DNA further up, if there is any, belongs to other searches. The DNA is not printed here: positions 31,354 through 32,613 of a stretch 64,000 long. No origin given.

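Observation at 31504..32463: Glutaminyl-cyclase-like M28 protein overlapping the 3' end of sprA, with the N-D (mono-zinc) active-site variant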

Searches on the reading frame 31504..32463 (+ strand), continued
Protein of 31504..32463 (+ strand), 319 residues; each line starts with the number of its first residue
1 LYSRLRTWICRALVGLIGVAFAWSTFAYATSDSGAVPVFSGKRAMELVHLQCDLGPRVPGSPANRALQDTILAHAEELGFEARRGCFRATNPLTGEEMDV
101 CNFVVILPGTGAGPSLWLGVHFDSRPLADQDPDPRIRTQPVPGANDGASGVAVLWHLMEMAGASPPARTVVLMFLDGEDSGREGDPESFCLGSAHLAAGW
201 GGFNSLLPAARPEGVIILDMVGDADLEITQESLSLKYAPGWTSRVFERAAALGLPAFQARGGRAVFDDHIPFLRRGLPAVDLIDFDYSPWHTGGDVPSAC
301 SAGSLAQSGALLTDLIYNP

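Call 15: find_related_loci(query=A1, collection=genome_contigs, flank=10000)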
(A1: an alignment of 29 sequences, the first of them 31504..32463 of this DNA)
Query A1 (319 aa) in genome_contigs; peptide patterns used: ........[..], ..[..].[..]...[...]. (x = any residue, [..] = any of these).
600 stretches matched a pattern (row limit reached: there are more); 598 encode a relative of the query (tblastn E <= 1e-3); the best 80 are kept; 80 distinct loci.
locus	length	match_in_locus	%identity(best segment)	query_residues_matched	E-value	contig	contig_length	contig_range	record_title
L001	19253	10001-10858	54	33-319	8e-97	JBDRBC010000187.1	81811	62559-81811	MAG: bacterium isolate MEGAHIT-group-1.1038 k141_199421, whole genome shotgun sequence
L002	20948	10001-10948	52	6-319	2e-96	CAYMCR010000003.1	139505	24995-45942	MAG TPA_asm: uncultured Fibrobacteraceae bacterium isolate binchicken_co65_219 genome assembly, contig: NODE_247_length_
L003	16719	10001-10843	52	38-319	6e-87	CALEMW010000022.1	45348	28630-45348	MAG TPA_asm: uncultured bacterium isolate ERR2206774_bin.11_CONCOCT_v1.1_MAG genome assembly, contig: ERZ889078.294, who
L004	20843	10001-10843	55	38-319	8e-82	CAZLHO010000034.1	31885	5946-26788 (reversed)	MAG TPA_asm: uncultured Fibrobacteraceae bacterium isolate binchicken_co42_141 genome assembly, contig: NODE_1351_length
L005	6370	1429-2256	42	33-317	3e-66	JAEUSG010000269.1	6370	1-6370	MAG: Fibrobacteres bacterium isolate new MAG-297 k141_1885795, whole genome shotgun sequence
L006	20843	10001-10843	41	29-318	5e-66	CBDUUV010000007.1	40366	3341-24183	MAG TPA_asm: uncultured bacterium isolate SRR22302361_binner13_Refined_86 genome assembly, contig: ERZ25748748.188, whol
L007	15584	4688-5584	37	6-318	4e-65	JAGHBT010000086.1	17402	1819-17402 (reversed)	MAG: bacterium isolate AUK263 PB_MBMC_217_c_000000000197, whole genome shotgun sequence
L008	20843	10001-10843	41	30-317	4e-64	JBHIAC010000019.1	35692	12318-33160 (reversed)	MAG: bacterium isolate K_3_bin.3 NODE_218_length_35692_cov_10.073575, whole genome shotgun sequence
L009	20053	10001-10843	40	36-318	5e-61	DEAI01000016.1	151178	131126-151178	MAG TPA_asm: Candidatus Marinimicrobia bacterium UBA2986 UBA2986_contig_4664, whole genome shotgun sequence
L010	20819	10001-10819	40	37-317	5e-61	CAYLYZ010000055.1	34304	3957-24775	MAG TPA_asm: uncultured bacterium isolate SRP077602_co7_566 genome assembly, contig: NODE_6065_length_34304_cov_21.40938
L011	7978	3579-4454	40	11-318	9e-61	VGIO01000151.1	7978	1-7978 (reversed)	MAG: Calditrichaeota bacterium isolate K_DeepCast_250m_m2_227 K_DeepCast_250m_m2_227_Ga0194125_10020025, whole genome sh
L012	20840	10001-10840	41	24-318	3e-60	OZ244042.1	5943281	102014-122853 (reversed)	MAG: Candidatus Poribacteria bacterium isolate 82c2f847-b3a6-4516-8f18-366283cf6473 genome assembly, chromosome: 1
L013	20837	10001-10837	39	33-317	3e-60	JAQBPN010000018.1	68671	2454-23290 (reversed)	MAG: Fibrobacteres bacterium isolate RYN_348 scaffold_1794568, whole genome shotgun sequence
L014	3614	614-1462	35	24-317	2e-60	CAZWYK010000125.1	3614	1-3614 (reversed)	MAG TPA_asm: uncultured Candidatus Cloacimonadota bacterium isolate SRP077602_co7_485 genome assembly, contig: NODE_9364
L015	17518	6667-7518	39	33-318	1e-59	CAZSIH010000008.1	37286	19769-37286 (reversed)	MAG TPA_asm: uncultured bacterium isolate SRP092902_co1_51 genome assembly, contig: NODE_1233_length_37286_cov_8.942951,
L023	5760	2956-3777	38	36-318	2e-57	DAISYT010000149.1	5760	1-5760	MAG TPA_asm: Candidatus Cloacimonadota bacterium isolate CTOTU18741 NODE_10743_length_5760_cov_5.317616, whole genome sh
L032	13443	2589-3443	40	25-317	5e-56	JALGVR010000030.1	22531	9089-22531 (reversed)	MAG: bacterium isolate Meg19_1012_Bin_198 Meg19_1012_Bin_198_scaffold_4988, whole genome shotgun sequence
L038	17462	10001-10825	39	36-318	2e-54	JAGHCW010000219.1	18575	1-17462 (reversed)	MAG: bacterium isolate AUK292 PB_MBMC_246_c_000000000025, whole genome shotgun sequence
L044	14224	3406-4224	38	37-318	2e-53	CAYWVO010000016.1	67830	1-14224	MAG TPA_asm: uncultured Ignavibacteria bacterium isolate SRP141376_co1_44 genome assembly, contig: NODE_1074_length_6783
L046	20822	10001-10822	38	36-317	1e-53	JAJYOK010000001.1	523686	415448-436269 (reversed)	MAG: Bacteroidetes bacterium isolate DBS2-5.bin33 NODE_1_length_523686_cov_10.151032, whole genome shotgun sequence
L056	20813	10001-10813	38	39-318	1e-51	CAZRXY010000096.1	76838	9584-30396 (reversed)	MAG TPA_asm: uncultured Candidatus Cloacimonadota bacterium isolate SRP067234_co1_53 genome assembly, contig: k99_352553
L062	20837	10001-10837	39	36-317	1e-50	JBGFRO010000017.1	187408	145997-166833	MAG: Bacteroidota bacterium isolate BA1A45.2019.Bin.33 NODE_87_length_187408_cov_11.365028, whole genome shotgun sequenc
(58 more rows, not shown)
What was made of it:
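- On T9SS accessory component: Homologues at 35-42% identity with the same active site occur in Poribacteria, Armatimonadota, Chloroflexota, Planctomycetota and Sumerlaeota (call 15).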

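Call 38: predict_structure(alignment_id=A1)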
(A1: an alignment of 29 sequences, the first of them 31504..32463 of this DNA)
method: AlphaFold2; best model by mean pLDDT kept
length: 319 residues; sequences in the alignment: 29
mean_pLDDT: 93.6   pTM: 0.88
mean pLDDT of the five models: 93.6, 93.5, 92.1, 91.4, 90.6
residues with pLDDT >= 90: 265; 70-90: 42; 50-70: 12; < 50: 0
segments of 3 or more residues with pLDDT < 50: none
pLDDT, mean of each block of 10 residues (from residue 1): 80 85 65 81 99 96 98 99 97 91 98 96 95 96 97 99 97 94 78 96 95 98 97 98 98 98 94 97 95 97 99 97
secondary structure, 60 per line:
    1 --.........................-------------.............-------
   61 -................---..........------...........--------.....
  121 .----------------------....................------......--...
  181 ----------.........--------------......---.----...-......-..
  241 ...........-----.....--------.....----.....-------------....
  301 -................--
elements in order: H3-27 H41-53 H62-77 E81-90 E97-107 E116-121 H144-163 E170-175 H191-199 E214-219 E228-230 H232-237 H239-251 E257-261 H270-274 E279-283 H302-317
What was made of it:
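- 31504..31590 (+): N-terminal signal peptide or signal anchor (residues 1-29, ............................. | TSD). The AF2 model has a helix at 3-27 (call 38).
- The AF2 model has pLDDT 93.6 (call 38).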

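Call 40: fold_search(model_id=the predicted structure, library=pdb)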
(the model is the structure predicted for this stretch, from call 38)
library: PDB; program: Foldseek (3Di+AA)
matches with E <= 10: 1214; with E <= 0.001: 373
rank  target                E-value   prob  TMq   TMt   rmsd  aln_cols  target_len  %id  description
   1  3tc8_B                9.4e-30  1.00  0.82  0.89   2.4       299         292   29  Crystal structure of a Zn-dependent exopeptidase (BDI_3547) from Parabacteroides distasonis ATCC 8503 at 1.06 A resolu (released 2011-08-24)
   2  3tc8_A                4.3e-29  1.00  0.81  0.88   2.4       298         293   30  Crystal structure of a Zn-dependent exopeptidase (BDI_3547) from Parabacteroides distasonis ATCC 8503 at 1.06 A resolu (released 2011-08-24)
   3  7d1d                  8.4e-29  1.00  0.82  0.89   2.3       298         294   27  Crystal structure of Bacteroides thetaiotaomicron glutaminyl cyclase bound to 1-benzylimidazole (released 2021-04-14)
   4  4fuu                  2.0e-28  1.00  0.82  0.90   2.2       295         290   27  Crystal structure of a leucine aminopeptidase precursor (BT_2548) from Bacteroides thetaiotaomicron VPI-5482 at 1.30 A r (released 2012-10-31)
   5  6qql_B                2.2e-28  1.00  0.79  0.87   2.4       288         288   31  Crystal structure of Porphyromonas gingivalis glutaminyl cyclase (released 2019-03-06)
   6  7d1e                  2.5e-28  1.00  0.82  0.90   2.3       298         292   27  Crystal structure of Bacteroides thetaiotaomicron glutaminyl cyclase bound to N-acetylhistamine (released 2021-04-14)
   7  7d1b                  7.5e-28  1.00  0.80  0.84   3.6       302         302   28  Crystal structure of Fimbriiglobus ruber glutaminyl cyclase (released 2021-04-14)
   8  6qql_A                1.8e-27  1.00  0.78  0.86   2.4       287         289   31  Crystal structure of Porphyromonas gingivalis glutaminyl cyclase (released 2019-03-06)
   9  6qro_A                1.8e-27  1.00  0.80  0.87   2.6       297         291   30  Crystal structure of Tannerella forsythia glutaminyl cyclase (released 2019-03-06)
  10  7cjg_B                3.3e-26  1.00  0.74  0.86   2.3       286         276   30  Structural and kinetic characterization of Porphyromonas gingivalis glutaminyl cyclase (released 2021-05-05)
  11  3gux_A                1.6e-20  1.00  0.70  0.89   2.4       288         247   25  Crystal structure of a putative zn-dependent exopeptidase (bvu_1317) from bacteroides vulgatus atcc 8482 at 1.80 A res (released 2009-04-07)
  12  7d18                  3.2e-20  1.00  0.73  0.79   3.1       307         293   26  Crystal structure of Acidobacteriales bacterium glutaminyl cyclase (released 2021-04-14)
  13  3gux_B                3.8e-20  1.00  0.70  0.90   2.1       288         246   24  Crystal structure of a putative zn-dependent exopeptidase (bvu_1317) from bacteroides vulgatus atcc 8482 at 1.80 A res (released 2009-04-07)
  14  4fbe_B                1.3e-18  1.00  0.68  0.71   4.2       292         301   24  Crystal structure of the C136A/C164A variant of mitochondrial isoform of glutaminyl cyclase from Drosophila melanogast (released 2012-08-29)
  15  4f9u_B                1.3e-18  1.00  0.67  0.70   4.7       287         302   24  Structure of glycosylated glutaminyl cyclase from Drosophila melanogaster (released 2012-08-29)
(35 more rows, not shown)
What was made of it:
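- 31504..32463 (+): Type II (PgQC-like) glutaminyl cyclase gene, 319 aa. The AF2 model has pLDDT 93.6, and all top 50 Foldseek matches are QCs (calls 38, 40).
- On Type II (animal/bacteroidal-type) glutaminyl cyclase, M28 fold: AF2 model pLDDT 93.6, and all top 50 Foldseek matches are QCs (calls 38, 40).
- On T9SS accessory component: Solved QCs from a planctomycete and an acidobacterium also exist (call 40).
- The Foldseek top 50 are all QCs, TM 0.78-0.82 to the bacterial ones (call 40).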

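Call 46: search_protein_families(library=pfam, proteins=[L010:6151-9942:+, L011:2553-3527:+, L011:1-2454:+, L023:907-2712:+, L032:40-2343:+, L062:8356-9870:+, L038:6981-9530:+, L046:8717-9727:-, L044:2350-3081:-, L056:8924-9880:+], max_evalue=0.001)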
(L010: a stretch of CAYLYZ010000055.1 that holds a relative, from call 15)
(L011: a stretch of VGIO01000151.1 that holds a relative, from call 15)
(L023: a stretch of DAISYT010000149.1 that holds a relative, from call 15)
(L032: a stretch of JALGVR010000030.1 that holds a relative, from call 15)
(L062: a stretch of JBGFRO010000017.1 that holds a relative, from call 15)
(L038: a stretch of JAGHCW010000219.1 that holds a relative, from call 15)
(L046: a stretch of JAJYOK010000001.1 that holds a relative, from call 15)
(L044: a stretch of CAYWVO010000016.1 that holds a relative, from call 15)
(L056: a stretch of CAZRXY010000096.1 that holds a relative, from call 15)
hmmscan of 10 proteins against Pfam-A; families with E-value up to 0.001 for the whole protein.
L010:6151-9942:+ (1263 aa): 12 families
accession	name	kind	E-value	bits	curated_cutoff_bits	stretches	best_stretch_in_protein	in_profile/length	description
PF13174.12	TPR_6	-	2.8e-25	87.6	26.3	0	111-143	1-33/33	Tetratricopeptide repeat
PF07719.23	TPR_2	-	4.5e-25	86.1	27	0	110-142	1-33/34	Tetratricopeptide repeat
PF13432.12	TPR_16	-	3.2e-23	82.2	32.7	2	43-107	4-65/65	Tetratricopeptide repeat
PF13428.12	TPR_14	-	2.8e-19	68.1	23.5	0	437-469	3-35/44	Tetratricopeptide repeat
PF13181.12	TPR_8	-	5.1e-14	51.6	25.7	0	436-467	2-33/34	Tetratricopeptide repeat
PF00515.34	TPR_1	-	2.2e-13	49.8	27.8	1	110-141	1-32/34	Tetratricopeptide repeat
PF13424.12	TPR_12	-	2.4e-13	50.5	30.1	1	76-141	6-76/77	Tetratricopeptide repeat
PF13525.12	YfiO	-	5.5e-11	43.1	25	0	403-472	10-79/203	Outer membrane lipoprotein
PF09976.15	TPR_21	-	1.9e-10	41.3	25.5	1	220-320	75-172/193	Tetratricopeptide repeat-like domain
PF12895.13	ANAPC3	-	4.1e-08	33.8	27.2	0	1165-1231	19-78/82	Anaphase-promoting complex, cyclosome, subunit 3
PF14559.12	TPR_19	-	4.2e-08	33.8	25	0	46-108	1-60/68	Tetratricopeptide repeat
PF13176.12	TPR_7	-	6.3e-08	32.5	27.9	0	1211-1235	1-25/36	Tetratricopeptide repeat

L011:2553-3527:+ (324 aa): 0 families

L011:1-2454:+ (817 aa): 3 families
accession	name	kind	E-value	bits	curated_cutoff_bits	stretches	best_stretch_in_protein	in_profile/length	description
PF13620.12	CarboxypepD_reg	-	4.2e-16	59.5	32.3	1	74-127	2-55/82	Carboxypeptidase regulatory-like domain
PF17210.9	SdrD_B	-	5e-08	33.6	29.7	0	5-40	33-68/112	SdrD B-like domain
PF13860.13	FlgD_ig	-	7.3e-05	23.1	27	0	727-802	12-77/79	FlgD Ig-like domain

L023:907-2712:+ (601 aa): 0 families

L032:40-2343:+ (767 aa): 3 families
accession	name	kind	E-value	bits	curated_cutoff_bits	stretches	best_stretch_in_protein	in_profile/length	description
PF13229.12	Beta_helix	-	7.4e-15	55.4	25.9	2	335-481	33-158/158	Right handed beta helix region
PF18962.6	Por_Secre_tail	-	6.7e-09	36.4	27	1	688-763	1-73/75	Secretion system C-terminal sorting domain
PF13860.13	FlgD_ig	-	1.6e-05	25.2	27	1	697-743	12-64/79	FlgD Ig-like domain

L062:8356-9870:+ (504 aa): 1 family
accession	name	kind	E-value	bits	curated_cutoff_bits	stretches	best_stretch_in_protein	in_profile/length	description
PF02113.21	Peptidase_S13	-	3.5e-103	346.1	22.8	1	41-465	2-424/444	D-Ala-D-Ala carboxypeptidase 3 (S13) family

L038:6981-9530:+ (849 aa): 7 families
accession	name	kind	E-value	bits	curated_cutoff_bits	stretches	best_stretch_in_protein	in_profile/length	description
PF07517.20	SecA_DEAD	-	3.6e-130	433.9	24.6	1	6-384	1-290/290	SecA DEAD-like domain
PF21090.3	P-loop_SecA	-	1.6e-77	260.2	27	2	399-502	1-104/205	SecA P-loop domain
PF07516.18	SecA_SW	-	5.6e-59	200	26.7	1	571-778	2-199/200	SecA Wing and Scaffold domain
PF01043.26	SecA_PP_bind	-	5.4e-42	143.3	23.5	1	232-340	2-110/110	SecA preprotein cross-linking domain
PF02810.21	SEC-C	-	8.9e-10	38.7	20.4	1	823-841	1-19/19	SEC-C motif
PF00270.35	DEAD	-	2.8e-05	24.3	26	1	99-215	18-130/167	DEAD/DEAH box helicase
PF00271.37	Helicase_C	-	6.5e-05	23.6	23.5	1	420-532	6-110/110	Helicase conserved C-terminal domain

L046:8717-9727:- (336 aa): 1 family
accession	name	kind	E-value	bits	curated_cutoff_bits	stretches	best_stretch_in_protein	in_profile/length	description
PF13349.12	DUF4097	-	1.5e-23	83.9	22.9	1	72-330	4-246/247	Toastrack DUF4097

L044:2350-3081:- (243 aa): 1 family
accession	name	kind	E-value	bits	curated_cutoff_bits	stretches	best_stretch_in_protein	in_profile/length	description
PF13505.12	OMP_b-brl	-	4.6e-06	27.4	28.7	1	13-199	3-169/175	Outer membrane protein beta-barrel domain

L056:8924-9880:+ (318 aa): 2 families
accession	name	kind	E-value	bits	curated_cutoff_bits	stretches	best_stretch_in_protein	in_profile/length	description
PF04055.27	Radical_SAM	-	1.3e-15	58.4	29.5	1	32-200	6-166/166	Radical SAM superfamily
PF16199.10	Radical_SAM_C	-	2.4e-14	53.6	31.9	1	207-285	2-76/85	Radical_SAM C-terminal domain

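Call 50: find_encoding_contigs(protein=P0066, flank=10000, max_places=2)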
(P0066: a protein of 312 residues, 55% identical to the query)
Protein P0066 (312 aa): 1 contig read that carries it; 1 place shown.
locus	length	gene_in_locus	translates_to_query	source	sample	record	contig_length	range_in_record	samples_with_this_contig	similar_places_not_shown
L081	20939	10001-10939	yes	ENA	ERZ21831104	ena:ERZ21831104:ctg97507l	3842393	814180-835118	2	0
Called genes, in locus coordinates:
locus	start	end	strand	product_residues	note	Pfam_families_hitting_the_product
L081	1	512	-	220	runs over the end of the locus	PF00801:PKD, PF18911:PKD_4, PF18981:InlK_D3 (faint)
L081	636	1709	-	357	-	PF03739:LptF_LptG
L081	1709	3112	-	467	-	PF03739:LptF_LptG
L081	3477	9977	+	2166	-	PF14349:SprA_N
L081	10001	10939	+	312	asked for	PF04389:Peptidase_M28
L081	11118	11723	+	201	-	PF13717:Zn_ribbon_4, PF13719:Zn_ribbon_5 (weak)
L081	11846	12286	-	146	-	-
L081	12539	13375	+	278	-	-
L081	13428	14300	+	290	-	-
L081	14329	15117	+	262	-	PF02673:BacA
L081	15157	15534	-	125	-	PF00072:Response_reg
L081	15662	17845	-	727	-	PF13431:TPR_17 (faint), PF13428:TPR_14 (faint), PF13432:TPR_16 (faint), PF00515:TPR_1 (faint), PF07719:TPR_2 (faint), PF13181:TPR_8 (faint), PF13424:TPR_12 (faint), PF14559:TPR_19, +1 more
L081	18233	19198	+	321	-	PF00140:Sigma70_r1_2, PF04542:Sigma70_r2, PF04539:Sigma70_r3, PF04545:Sigma70_r4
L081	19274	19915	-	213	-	PF01205:Impact_N, PF09186:DUF1949 (faint)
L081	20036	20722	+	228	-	-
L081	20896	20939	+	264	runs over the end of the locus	PF01839:FG-GAP (faint), PF13517:FG-GAP_3 (weak)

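Call 51: find_encoding_contigs(protein=P0041, flank=10000, max_places=2)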
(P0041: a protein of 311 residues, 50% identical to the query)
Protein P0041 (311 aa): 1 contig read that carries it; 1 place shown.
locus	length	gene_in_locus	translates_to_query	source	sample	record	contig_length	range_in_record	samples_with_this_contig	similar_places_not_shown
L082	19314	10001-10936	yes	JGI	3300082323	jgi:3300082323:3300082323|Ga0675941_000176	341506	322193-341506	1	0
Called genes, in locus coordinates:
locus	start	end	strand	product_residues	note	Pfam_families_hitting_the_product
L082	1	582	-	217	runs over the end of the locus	PF00801:PKD, PF18911:PKD_4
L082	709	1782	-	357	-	PF03739:LptF_LptG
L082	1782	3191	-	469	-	PF03739:LptF_LptG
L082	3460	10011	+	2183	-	PF14349:SprA_N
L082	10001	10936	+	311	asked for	PF04389:Peptidase_M28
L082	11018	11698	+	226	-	PF13717:Zn_ribbon_4, PF13719:Zn_ribbon_5 (weak)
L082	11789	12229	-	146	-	-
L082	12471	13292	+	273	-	-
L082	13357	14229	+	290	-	-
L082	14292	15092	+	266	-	PF02673:BacA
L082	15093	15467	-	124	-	PF00072:Response_reg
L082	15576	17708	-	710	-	PF13428:TPR_14 (faint), PF07719:TPR_2 (faint), PF13431:TPR_17 (faint), PF13181:TPR_8 (faint), PF13424:TPR_12 (faint), PF13432:TPR_16 (weak), PF13371:TPR_9 (weak), PF14559:TPR_19 (weak), +3 more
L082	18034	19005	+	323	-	PF00140:Sigma70_r1_2, PF04542:Sigma70_r2, PF04539:Sigma70_r3, PF04545:Sigma70_r4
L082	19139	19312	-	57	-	?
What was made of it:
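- Tried and rejected: The closer relatives L081 and L082 do have it (calls 50, 51).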
